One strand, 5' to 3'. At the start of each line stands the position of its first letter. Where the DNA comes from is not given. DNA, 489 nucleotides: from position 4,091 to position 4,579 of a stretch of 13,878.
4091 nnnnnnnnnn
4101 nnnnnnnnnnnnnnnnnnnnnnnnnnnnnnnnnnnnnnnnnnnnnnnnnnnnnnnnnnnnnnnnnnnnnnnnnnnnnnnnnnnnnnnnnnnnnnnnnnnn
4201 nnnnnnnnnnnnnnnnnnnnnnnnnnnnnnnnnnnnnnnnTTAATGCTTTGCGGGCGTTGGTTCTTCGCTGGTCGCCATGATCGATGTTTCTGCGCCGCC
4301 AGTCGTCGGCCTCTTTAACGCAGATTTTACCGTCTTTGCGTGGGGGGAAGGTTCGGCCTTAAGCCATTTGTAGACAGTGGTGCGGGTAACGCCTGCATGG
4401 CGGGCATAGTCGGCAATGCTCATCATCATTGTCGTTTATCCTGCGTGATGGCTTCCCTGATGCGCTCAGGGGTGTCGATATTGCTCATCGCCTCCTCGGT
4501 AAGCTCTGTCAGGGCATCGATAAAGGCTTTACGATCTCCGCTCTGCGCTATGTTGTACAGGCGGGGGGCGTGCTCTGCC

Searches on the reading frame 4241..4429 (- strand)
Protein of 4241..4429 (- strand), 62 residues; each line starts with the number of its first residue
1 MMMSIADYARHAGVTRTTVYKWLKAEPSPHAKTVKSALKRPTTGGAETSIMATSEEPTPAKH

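Call 11: search_protein_families(library=phrogs, proteins=[window:4241-4429:-], max_evalue=0.01)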
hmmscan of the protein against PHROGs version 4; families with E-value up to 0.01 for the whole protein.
window:4241-4429:- (62 aa): 7 families
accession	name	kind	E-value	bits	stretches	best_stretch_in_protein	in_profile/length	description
phrog_57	-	head and packaging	0.0011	19.8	1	1-25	11-35/199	terminase small subunit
phrog_4494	-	unknown function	0.0021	19.6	1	3-37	19-53/109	-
phrog_3218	-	head and packaging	0.0022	18.8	1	4-27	35-58/152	terminase small subunit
phrog_24579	-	head and packaging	0.0058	17.6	1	4-26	33-55/126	terminase small subunit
phrog_35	-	transcription regulation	0.0073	17.4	1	4-31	88-116/181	transcriptional repressor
phrog_4268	-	transcription regulation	0.0074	17.5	1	5-36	49-80/96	transcriptional repressor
phrog_66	-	integration and excision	0.0078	16.9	1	2-34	93-125/412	excisionase and transcriptional regulator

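Call 12: search_protein_families(library=ncbifam, proteins=[window:4241-4429:-], max_evalue=0.01)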
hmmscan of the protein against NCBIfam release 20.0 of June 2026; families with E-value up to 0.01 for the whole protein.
window:4241-4429:- (62 aa): 6 families
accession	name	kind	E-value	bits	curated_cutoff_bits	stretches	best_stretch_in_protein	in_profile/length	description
NF046037.1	carphisopro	domain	0.0033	17.6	38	1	7-34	13-42/54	carph-isopro domain-containing protein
TIGR03879.1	near_KaiC_dom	domain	0.0037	17.7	65.1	1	2-45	35-78/91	probable regulatory domain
NF047737.1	antiphage_MADS1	equivalog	0.0054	17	80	1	2-32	3-33/49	methylation-associated defense system helix-turn-helix domain-containing protein MAD1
TIGR02684.1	dnstrm_HI1420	hypoth_equivalog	0.0085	16.3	53.7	0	5-36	46-77/89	addiction module antidote protein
NF047595.1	IS66_ISRel24_TnpA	equivalog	0.0092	16.6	74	1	3-27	22-46/113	IS66-like element accessory protein TnpA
NF033546.1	transpos_IS21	equivalog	0.0097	15.5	160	1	3-48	9-55/294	IS21 family transposase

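Call 13: search_protein_families(library=padloc, proteins=[window:4241-4429:-], max_evalue=0.01)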
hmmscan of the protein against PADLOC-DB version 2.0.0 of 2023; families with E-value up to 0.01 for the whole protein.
window:4241-4429:- (62 aa): 1 family
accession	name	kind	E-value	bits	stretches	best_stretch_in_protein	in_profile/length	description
PDLC04133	mad1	-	3.6e-05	22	1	1-25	4-28/60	mads_1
